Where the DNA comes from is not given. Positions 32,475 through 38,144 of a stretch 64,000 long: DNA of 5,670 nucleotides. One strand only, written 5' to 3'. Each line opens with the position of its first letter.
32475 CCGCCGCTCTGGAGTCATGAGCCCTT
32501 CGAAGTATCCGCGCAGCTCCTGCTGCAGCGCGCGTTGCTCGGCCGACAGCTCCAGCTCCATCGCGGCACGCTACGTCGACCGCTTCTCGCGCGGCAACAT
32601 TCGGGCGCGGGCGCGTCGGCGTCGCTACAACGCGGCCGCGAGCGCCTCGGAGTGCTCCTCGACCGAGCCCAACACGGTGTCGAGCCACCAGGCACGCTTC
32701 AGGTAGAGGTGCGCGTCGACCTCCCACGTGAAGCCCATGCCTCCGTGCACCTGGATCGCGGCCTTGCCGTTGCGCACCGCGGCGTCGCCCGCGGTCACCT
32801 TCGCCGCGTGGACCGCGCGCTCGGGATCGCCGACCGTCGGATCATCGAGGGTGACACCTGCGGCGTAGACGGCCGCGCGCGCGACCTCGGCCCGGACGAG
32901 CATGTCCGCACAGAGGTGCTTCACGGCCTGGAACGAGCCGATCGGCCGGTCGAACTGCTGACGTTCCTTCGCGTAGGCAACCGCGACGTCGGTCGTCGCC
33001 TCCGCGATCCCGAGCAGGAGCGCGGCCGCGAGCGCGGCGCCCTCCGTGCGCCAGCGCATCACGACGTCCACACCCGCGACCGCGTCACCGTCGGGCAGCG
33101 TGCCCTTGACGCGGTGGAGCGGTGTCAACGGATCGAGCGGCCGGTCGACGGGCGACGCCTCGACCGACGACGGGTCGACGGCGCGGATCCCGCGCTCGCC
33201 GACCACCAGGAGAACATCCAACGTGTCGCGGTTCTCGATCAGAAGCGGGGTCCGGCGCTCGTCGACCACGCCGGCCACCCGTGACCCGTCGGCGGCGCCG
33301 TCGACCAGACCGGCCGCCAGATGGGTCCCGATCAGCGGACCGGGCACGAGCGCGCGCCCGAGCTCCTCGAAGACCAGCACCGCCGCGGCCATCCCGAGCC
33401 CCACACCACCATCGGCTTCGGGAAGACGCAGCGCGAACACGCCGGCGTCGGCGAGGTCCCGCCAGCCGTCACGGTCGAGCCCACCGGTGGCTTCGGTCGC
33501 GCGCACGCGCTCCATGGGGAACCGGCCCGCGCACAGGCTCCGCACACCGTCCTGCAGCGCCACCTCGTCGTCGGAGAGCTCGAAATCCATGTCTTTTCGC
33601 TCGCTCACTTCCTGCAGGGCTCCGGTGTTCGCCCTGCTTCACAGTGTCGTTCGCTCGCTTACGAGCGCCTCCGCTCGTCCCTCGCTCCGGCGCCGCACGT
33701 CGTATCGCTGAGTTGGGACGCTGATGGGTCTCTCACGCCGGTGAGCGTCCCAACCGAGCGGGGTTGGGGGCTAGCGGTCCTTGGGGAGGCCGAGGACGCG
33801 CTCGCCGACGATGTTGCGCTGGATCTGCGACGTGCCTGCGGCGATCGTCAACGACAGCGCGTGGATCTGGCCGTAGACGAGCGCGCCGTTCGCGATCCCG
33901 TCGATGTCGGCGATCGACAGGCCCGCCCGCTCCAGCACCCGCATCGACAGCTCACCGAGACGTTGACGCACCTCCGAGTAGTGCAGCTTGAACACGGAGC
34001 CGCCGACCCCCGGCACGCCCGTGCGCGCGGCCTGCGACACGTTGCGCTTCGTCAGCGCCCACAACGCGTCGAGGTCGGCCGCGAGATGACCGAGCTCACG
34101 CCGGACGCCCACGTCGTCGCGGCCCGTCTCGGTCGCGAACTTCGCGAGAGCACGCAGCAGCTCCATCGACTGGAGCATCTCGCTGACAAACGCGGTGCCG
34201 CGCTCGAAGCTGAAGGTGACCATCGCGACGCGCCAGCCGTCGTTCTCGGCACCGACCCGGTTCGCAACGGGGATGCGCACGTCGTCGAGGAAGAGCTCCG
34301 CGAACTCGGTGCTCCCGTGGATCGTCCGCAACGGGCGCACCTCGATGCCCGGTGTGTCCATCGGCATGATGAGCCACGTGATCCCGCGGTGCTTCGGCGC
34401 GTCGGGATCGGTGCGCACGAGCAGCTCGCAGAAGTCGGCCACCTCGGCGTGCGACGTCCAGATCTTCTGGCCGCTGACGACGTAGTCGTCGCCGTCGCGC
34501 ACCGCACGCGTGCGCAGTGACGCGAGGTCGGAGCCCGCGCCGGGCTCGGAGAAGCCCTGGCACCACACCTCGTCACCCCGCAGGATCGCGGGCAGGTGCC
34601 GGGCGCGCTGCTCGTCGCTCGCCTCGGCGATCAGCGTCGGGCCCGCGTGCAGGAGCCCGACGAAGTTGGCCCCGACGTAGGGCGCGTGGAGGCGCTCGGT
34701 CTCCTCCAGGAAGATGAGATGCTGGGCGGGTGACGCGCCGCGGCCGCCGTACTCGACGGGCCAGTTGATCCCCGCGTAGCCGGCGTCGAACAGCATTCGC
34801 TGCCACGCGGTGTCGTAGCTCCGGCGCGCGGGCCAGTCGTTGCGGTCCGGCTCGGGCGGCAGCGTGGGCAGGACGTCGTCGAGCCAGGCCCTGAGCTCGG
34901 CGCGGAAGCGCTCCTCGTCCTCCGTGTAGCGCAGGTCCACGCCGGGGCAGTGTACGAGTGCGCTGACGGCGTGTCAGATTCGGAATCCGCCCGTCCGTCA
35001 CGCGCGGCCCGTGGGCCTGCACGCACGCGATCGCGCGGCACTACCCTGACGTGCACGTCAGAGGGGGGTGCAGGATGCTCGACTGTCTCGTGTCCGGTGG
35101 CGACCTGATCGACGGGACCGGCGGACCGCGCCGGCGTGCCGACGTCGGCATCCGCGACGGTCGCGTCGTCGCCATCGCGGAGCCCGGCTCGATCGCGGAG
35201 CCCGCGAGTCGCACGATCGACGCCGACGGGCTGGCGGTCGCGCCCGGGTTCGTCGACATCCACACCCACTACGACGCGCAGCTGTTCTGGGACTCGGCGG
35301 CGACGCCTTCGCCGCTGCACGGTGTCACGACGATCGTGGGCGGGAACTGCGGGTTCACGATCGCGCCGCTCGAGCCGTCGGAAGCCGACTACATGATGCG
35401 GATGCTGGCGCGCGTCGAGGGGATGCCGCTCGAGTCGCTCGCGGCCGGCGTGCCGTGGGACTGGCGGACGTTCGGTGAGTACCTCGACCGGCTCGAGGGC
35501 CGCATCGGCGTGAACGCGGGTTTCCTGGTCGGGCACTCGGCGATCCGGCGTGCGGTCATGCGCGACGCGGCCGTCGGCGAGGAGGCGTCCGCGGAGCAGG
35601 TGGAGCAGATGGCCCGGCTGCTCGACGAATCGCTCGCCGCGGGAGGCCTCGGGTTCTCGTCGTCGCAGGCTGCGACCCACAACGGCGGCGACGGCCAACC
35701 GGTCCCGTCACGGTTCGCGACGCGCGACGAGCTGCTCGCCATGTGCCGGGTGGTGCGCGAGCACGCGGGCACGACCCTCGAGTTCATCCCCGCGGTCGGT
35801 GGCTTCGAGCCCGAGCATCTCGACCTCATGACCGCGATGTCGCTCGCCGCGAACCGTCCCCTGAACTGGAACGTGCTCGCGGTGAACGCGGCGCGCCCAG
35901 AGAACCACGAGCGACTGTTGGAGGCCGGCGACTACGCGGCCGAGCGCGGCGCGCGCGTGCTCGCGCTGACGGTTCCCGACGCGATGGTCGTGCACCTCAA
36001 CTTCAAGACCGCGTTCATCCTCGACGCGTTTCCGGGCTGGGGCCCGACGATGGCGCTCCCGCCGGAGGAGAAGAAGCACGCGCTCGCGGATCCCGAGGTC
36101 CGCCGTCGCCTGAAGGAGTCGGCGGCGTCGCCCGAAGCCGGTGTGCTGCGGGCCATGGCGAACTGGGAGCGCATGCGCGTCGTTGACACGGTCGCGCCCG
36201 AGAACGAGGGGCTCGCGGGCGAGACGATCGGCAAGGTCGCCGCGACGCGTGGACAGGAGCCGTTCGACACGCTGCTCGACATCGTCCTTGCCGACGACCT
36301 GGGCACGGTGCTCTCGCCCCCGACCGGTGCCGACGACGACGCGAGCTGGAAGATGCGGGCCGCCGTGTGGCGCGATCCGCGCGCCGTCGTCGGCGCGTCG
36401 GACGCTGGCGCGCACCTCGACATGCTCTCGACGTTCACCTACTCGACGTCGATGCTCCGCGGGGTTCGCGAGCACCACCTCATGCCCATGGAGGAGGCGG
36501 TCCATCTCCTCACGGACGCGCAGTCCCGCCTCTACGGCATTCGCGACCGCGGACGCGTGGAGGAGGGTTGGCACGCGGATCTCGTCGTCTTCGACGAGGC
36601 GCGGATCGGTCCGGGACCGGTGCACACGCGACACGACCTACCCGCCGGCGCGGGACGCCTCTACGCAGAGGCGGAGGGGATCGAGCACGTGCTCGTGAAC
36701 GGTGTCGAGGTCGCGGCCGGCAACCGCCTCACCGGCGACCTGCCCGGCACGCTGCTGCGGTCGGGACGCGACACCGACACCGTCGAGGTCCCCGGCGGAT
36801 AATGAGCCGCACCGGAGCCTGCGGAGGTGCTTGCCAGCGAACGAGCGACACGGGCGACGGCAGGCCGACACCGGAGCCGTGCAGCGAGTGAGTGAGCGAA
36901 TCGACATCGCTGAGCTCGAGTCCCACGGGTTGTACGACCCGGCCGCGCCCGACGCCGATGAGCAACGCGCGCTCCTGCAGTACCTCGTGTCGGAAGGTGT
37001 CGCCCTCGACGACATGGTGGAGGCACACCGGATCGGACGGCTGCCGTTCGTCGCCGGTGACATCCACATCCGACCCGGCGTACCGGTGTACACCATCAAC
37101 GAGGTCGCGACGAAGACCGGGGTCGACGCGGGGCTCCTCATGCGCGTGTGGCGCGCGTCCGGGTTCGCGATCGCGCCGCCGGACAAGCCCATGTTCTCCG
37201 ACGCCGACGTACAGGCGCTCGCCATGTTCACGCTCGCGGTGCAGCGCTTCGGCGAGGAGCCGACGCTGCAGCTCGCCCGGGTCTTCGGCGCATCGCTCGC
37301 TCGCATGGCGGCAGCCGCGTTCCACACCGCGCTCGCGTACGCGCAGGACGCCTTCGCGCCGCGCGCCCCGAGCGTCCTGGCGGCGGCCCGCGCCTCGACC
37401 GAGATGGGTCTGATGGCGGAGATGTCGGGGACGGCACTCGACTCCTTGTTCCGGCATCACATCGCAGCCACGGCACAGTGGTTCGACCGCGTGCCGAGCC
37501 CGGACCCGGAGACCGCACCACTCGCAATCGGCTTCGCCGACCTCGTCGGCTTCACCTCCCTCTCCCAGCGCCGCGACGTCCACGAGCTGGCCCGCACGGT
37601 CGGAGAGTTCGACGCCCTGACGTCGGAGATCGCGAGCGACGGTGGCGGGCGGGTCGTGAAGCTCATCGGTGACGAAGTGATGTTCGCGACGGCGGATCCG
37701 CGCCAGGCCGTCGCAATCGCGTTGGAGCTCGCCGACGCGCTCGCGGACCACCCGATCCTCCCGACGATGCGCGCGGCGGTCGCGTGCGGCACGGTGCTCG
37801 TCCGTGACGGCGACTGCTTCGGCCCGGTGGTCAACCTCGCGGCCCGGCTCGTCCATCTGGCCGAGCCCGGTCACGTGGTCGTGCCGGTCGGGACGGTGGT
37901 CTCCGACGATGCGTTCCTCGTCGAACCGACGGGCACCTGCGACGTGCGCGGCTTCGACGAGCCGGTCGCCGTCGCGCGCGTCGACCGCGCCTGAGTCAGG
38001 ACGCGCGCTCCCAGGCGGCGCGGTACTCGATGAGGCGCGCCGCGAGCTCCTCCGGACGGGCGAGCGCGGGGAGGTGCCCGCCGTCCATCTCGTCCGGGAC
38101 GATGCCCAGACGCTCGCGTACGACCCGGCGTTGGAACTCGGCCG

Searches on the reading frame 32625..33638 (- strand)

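Call 47: search_protein_families(library=pfam, proteins=[window:32625-33638:-], max_evalue=0.00001)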
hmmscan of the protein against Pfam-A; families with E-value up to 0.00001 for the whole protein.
window:32625-33638:- (337 aa): 2 families
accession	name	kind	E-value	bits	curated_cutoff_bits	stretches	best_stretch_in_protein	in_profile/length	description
PF00441.29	Acyl-CoA_dh_1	-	5.2e-25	88.8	22.4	1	189-336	3-148/150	Acyl-CoA dehydrogenase, C-terminal domain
PF02771.21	Acyl-CoA_dh_N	-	1.2e-12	48.7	22.9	1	22-107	1-86/113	Acyl-CoA dehydrogenase, N-terminal domain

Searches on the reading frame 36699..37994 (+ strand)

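Call 47: search_protein_families(library=pfam, proteins=[window:36699-37994:+], max_evalue=0.00001)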
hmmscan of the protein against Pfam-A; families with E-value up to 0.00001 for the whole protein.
window:36699-37994:+ (431 aa): 2 families
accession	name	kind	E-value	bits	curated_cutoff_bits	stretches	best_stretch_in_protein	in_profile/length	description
PF16701.10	Ad_Cy_reg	-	1.5e-08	35.2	28.6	1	87-212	18-142/186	Adenylate cyclase regulatory domain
PF00211.25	Guanylate_cyc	-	8.3e-08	32.5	21.9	1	274-418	8-172/183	Adenylate and Guanylate cyclase catalytic domain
